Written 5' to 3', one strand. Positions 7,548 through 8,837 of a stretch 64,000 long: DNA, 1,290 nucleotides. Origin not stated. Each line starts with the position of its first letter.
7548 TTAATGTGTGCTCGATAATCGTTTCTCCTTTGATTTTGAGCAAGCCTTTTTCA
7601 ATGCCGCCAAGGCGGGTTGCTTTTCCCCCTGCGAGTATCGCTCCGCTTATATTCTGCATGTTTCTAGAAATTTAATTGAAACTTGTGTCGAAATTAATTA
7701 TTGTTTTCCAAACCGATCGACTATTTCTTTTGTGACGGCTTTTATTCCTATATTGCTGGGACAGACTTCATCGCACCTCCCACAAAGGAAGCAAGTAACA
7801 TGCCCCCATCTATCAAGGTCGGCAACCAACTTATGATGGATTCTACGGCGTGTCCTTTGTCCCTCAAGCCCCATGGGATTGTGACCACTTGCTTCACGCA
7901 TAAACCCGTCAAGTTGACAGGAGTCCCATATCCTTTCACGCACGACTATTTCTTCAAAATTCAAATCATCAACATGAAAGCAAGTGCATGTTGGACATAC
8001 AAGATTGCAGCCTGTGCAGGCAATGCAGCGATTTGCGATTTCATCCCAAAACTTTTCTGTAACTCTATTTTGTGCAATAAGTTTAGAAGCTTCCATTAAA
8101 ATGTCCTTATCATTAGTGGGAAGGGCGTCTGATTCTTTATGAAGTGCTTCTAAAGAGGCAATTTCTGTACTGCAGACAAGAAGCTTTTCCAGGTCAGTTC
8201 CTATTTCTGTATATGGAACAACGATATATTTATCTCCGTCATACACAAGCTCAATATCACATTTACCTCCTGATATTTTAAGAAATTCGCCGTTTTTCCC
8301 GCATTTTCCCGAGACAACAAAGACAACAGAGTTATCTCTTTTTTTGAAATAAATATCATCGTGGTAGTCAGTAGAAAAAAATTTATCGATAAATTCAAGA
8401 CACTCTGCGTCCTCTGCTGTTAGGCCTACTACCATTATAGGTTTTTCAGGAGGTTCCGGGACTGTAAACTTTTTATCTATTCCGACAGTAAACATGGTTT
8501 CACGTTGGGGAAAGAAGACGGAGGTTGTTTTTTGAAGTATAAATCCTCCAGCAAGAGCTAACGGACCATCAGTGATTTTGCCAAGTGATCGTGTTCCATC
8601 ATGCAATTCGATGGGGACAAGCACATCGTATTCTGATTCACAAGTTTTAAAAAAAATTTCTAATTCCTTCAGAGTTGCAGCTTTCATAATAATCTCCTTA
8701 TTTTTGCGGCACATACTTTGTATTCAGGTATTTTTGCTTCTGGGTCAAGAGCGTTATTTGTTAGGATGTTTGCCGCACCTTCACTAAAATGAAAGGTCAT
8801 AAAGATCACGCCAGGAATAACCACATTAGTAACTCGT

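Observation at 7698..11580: Three-subunit sulfhydrogenase-type formate dehydrogenase with mobA, focA and mobB around it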

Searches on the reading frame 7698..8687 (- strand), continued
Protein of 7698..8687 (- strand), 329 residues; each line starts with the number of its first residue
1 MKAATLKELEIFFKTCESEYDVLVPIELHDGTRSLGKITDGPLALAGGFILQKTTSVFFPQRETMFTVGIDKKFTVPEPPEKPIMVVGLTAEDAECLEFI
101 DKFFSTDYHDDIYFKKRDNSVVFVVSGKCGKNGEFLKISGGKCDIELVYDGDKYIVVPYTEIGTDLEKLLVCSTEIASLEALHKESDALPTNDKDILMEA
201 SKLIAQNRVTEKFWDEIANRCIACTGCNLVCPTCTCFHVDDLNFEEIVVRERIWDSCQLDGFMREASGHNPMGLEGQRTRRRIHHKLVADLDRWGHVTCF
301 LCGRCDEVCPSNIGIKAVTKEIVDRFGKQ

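Call 68: search_protein_families(library=pfam, proteins=[L019:6908-7591:+, L024:8519-9730:+, L016:7873-8697:+, L012:7844-8659:+, L012:5647-6444:+, L012:6896-7828:+, L008:7760-8212:+, L019:2188-3045:+], max_evalue=0.00001)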
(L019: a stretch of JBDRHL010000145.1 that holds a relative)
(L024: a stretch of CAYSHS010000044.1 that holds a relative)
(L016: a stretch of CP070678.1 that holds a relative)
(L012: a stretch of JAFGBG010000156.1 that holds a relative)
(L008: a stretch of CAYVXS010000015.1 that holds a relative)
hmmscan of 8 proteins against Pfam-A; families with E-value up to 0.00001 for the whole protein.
L019:6908-7591:+ (228 aa): 1 family
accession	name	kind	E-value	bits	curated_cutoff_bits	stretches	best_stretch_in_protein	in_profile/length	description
PF12804.13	NTP_transf_3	-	4e-33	115.3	27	1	39-198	1-156/160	MobA-like NTP transferase domain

L024:8519-9730:+ (404 aa): 2 families
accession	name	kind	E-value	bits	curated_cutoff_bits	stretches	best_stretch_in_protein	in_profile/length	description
PF03453.22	MoeA_N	-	3.9e-37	127.8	30.8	1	11-167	3-160/160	MoeA N-terminal region (domain I and II)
PF00994.29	MoCF_biosynth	-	3.9e-30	104.9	26.6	1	180-313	1-139/144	Probable molybdopterin binding domain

L016:7873-8697:+ (275 aa): 1 family
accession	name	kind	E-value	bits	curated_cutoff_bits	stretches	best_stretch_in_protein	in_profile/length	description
PF00126.33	HTH_1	-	1.7e-06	28.3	26.6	1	182-230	4-52/60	Bacterial regulatory helix-turn-helix protein, lysR family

L012:7844-8659:+ (272 aa): 1 family
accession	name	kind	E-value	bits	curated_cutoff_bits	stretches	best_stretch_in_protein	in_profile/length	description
PF02634.21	FdhD-NarQ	-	8.2e-72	242.2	27.2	1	37-270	1-236/237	FdhD/NarQ family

L012:5647-6444:+ (266 aa): 2 families
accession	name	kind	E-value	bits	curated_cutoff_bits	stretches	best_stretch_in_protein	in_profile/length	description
PF04055.27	Radical_SAM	-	6.7e-31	108.1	29.5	1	14-169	1-159/166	Radical SAM superfamily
PF06463.18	Mob_synth_C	-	1.3e-08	35.2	37.4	1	192-236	57-101/128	Molybdenum Cofactor Synthesis C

L012:6896-7828:+ (311 aa): 2 families
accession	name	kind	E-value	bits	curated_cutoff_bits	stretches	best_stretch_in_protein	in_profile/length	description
PF00994.29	MoCF_biosynth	-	1.1e-22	80.7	26.6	1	154-299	2-143/144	Probable molybdopterin binding domain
PF03473.23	MOSC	-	2.3e-14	53.9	22.7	1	37-144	3-120/120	MOSC domain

L008:7760-8212:+ (151 aa): 1 family
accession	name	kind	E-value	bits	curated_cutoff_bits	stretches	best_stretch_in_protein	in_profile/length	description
PF01967.27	MoaC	-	2.4e-54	183.5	27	1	15-147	1-135/136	MoaC family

L019:2188-3045:+ (286 aa): 1 family
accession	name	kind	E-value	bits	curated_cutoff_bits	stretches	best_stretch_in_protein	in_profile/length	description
PF01226.23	Form_Nir_trans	-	2.4e-78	263.3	34.6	1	11-276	1-240/240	Formate/nitrite transporter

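Call 73: search_protein_families(library=pfam, proteins=[L013:7323-7982:+], max_evalue=5)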
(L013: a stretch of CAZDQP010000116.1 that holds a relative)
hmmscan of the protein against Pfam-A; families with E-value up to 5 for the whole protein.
L013:7323-7982:+ (220 aa): 0 families

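Call 75: find_encoding_contigs(protein=P0123, flank=5000, max_places=3)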
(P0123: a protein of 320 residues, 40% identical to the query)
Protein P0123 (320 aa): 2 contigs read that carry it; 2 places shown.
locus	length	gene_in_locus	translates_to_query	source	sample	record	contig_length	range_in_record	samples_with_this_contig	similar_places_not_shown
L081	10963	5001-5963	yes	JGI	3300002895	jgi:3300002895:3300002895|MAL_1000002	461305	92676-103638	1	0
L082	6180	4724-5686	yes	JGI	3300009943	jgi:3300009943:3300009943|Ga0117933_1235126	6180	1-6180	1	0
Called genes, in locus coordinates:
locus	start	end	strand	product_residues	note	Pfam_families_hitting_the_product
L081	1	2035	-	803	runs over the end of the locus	PF00497:SBP_bac_3, PF00989:PAS (weak), PF08448:PAS_4, PF13188:PAS_8 (faint), PF13426:PAS_9, PF00512:HisKA, PF02518:HATPase_c, PF00072:Response_reg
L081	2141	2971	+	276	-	PF00175:NAD_binding_1, PF10418:DHODB_Fe-S_bind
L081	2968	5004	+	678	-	PF04879:Molybdop_Fe4S4, PF00384:Molybdopterin, PF01568:Molydop_binding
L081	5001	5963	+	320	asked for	PF13183:Fer4_8 (faint), PF13187:Fer4_9 (faint), PF14697:Fer4_21 (faint), PF12838:Fer4_7 (faint), PF00037:Fer4 (faint), PF12797:Fer4_2 (faint), PF13237:Fer4_10 (weak), PF17179:Fer4_22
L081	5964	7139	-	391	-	PF13439:Glyco_transf_4, PF13579:Glyco_trans_4_4, PF00534:Glycos_transf_1, PF13692:Glyco_trans_1_4, PF13524:Glyco_trans_1_2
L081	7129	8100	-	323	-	PF13641:Glyco_tranf_2_3, PF00535:Glycos_transf_2, PF10111:Glyco_tranf_2_2 (weak)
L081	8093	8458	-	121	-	PF10066:DUF2304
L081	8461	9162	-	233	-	PF00535:Glycos_transf_2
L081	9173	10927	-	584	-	PF13371:TPR_9 (faint), PF13431:TPR_17 (weak), PF00515:TPR_1 (weak), PF00515:TPR_1, PF07719:TPR_2 (weak), PF13424:TPR_12, PF13432:TPR_16 (weak), PF14559:TPR_19 (weak), +4 more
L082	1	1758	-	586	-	?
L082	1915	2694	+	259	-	PF00175:NAD_binding_1, PF10418:DHODB_Fe-S_bind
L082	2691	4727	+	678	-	PF04879:Molybdop_Fe4S4, PF00384:Molybdopterin, PF01568:Molydop_binding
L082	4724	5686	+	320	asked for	PF13183:Fer4_8 (faint), PF13187:Fer4_9 (faint), PF14697:Fer4_21 (faint), PF12838:Fer4_7 (faint), PF00037:Fer4 (faint), PF12797:Fer4_2 (faint), PF13237:Fer4_10 (weak), PF17179:Fer4_22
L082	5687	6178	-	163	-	?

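Call 76: find_encoding_contigs(protein=P0125, flank=4000, max_places=2)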
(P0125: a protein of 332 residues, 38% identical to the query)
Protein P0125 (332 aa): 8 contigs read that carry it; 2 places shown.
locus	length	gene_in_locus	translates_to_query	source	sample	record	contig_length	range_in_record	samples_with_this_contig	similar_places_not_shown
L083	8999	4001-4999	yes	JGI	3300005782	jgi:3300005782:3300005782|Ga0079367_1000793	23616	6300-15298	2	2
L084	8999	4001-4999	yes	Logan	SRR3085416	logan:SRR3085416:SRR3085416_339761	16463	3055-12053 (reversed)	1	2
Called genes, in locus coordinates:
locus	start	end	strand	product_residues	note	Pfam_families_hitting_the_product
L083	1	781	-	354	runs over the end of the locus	PF00534:Glycos_transf_1, PF13692:Glyco_trans_1_4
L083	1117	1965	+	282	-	PF00970:FAD_binding_6 (weak), PF00175:NAD_binding_1, PF10418:DHODB_Fe-S_bind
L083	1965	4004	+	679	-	PF04879:Molybdop_Fe4S4, PF00384:Molybdopterin, PF01568:Molydop_binding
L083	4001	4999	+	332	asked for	PF13746:Fer4_18 (faint), PF12838:Fer4_7 (faint), PF13187:Fer4_9 (faint), PF13484:Fer4_16 (faint), PF13534:Fer4_17 (faint), PF12797:Fer4_2 (faint), PF13183:Fer4_8 (weak), PF17179:Fer4_22, +1 more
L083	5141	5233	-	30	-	-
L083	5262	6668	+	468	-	PF03553:Na_H_antiporter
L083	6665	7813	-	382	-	PF00188:CAP, PF21033:RMD1-3 (faint), PF13414:TPR_11, PF13432:TPR_16, PF14559:TPR_19, PF13431:TPR_17 (weak), PF00515:TPR_1 (weak), PF07719:TPR_2 (weak), +8 more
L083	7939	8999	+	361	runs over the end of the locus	PF16317:Glyco_hydro_99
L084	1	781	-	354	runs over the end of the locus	PF00534:Glycos_transf_1, PF13692:Glyco_trans_1_4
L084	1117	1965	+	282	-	PF00970:FAD_binding_6 (weak), PF00175:NAD_binding_1, PF10418:DHODB_Fe-S_bind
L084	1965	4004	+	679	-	PF04879:Molybdop_Fe4S4, PF00384:Molybdopterin, PF01568:Molydop_binding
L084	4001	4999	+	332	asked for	PF13746:Fer4_18 (faint), PF12838:Fer4_7 (faint), PF13187:Fer4_9 (faint), PF13484:Fer4_16 (faint), PF13534:Fer4_17 (faint), PF12797:Fer4_2 (faint), PF13183:Fer4_8 (weak), PF17179:Fer4_22, +1 more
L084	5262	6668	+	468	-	PF03553:Na_H_antiporter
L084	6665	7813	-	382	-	PF00188:CAP, PF21033:RMD1-3 (faint), PF13414:TPR_11, PF13432:TPR_16, PF14559:TPR_19, PF13431:TPR_17 (weak), PF00515:TPR_1 (weak), PF07719:TPR_2 (weak), +8 more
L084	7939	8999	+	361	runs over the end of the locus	PF16317:Glyco_hydro_99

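Call 77: find_encoding_contigs(protein=P0127, flank=4000, max_places=2)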
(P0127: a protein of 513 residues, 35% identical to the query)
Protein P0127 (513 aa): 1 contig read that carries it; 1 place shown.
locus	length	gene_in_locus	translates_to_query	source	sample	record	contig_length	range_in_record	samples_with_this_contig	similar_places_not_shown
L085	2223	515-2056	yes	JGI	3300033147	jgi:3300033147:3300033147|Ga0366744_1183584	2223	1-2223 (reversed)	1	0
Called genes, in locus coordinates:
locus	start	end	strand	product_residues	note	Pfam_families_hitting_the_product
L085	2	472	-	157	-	?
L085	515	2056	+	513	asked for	PF12838:Fer4_7 (faint), PF13187:Fer4_9 (faint), PF13534:Fer4_17 (faint), PF00037:Fer4 (faint), PF12797:Fer4_2 (faint), PF13237:Fer4_10 (faint), PF17179:Fer4_22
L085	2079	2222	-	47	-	?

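Call 78: find_encoding_contigs(protein=P0131, flank=4000, max_places=2)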
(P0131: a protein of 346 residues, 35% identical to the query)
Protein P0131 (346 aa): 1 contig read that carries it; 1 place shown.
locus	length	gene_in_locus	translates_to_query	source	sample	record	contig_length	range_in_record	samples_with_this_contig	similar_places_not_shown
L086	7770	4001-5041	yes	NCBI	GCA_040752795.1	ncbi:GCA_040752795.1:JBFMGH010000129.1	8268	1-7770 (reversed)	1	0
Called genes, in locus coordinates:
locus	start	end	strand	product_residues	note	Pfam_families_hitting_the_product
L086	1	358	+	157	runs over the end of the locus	-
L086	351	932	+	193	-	-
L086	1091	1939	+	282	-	PF00175:NAD_binding_1, PF10418:DHODB_Fe-S_bind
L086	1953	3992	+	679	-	PF04879:Molybdop_Fe4S4, PF00384:Molybdopterin, PF01568:Molydop_binding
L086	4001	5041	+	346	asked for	PF13237:Fer4_10 (faint), PF13534:Fer4_17 (faint), PF13183:Fer4_8 (faint), PF13187:Fer4_9 (faint), PF17179:Fer4_22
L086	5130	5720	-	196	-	PF02348:CTP_transf_3 (faint), PF12804:NTP_transf_3, PF01983:CofC (weak)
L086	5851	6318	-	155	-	-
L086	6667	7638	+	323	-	PF11335:DUF3137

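Call 79: find_encoding_contigs(protein=P0132, flank=4000, max_places=2)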
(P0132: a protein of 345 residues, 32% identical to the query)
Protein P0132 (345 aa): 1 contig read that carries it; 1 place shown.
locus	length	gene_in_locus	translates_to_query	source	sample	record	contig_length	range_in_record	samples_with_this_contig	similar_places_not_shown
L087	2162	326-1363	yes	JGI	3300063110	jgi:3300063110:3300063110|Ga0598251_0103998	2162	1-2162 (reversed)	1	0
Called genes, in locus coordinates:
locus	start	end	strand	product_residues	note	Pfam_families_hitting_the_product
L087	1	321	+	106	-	?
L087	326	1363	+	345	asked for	PF13534:Fer4_17 (faint), PF17179:Fer4_22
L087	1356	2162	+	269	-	?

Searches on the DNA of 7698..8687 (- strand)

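Call 83: search_rna_families(sources=[L002, L003, L005, L007, L009, L011, L014, L016, L017, L019, L024, L026], threshold=gathering)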
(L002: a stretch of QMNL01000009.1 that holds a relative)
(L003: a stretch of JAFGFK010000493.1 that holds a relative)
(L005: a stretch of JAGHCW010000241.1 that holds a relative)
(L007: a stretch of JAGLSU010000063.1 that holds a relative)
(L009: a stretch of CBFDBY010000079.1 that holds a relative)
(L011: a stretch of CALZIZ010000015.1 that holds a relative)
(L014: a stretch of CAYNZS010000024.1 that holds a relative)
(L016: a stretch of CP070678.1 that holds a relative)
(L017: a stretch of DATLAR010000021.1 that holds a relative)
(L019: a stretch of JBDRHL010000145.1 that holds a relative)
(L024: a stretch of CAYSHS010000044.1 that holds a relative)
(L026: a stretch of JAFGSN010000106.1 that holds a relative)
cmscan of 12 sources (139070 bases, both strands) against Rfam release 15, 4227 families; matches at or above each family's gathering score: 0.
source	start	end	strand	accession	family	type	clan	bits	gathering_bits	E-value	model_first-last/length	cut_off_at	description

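Call 84: search_rna_families(sources=[L031, L035, L036, L042, L047, L051, L053, L061, L069, L072, L076], threshold=gathering)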
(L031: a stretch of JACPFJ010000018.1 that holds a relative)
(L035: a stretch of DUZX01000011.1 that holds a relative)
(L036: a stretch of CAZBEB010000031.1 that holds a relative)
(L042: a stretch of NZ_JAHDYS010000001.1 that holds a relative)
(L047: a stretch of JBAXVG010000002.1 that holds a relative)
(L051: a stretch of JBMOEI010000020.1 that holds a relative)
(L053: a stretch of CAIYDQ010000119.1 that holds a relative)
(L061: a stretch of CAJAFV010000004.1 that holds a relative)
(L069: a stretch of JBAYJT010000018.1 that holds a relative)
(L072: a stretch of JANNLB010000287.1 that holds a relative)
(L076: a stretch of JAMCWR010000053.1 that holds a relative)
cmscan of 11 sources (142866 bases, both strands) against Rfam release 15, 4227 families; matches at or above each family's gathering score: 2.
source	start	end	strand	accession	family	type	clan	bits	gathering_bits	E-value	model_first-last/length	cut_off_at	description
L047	10897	10968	+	RF00005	tRNA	Gene; tRNA;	CL00001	64.3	29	2.5e-11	1-71/71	no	tRNA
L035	8461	8537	-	RF01051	c-di-GMP-I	Cis-reg; riboswitch;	CL00126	41.6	35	0.00022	1-87/87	no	c-di-GMP-I riboswitch aptamer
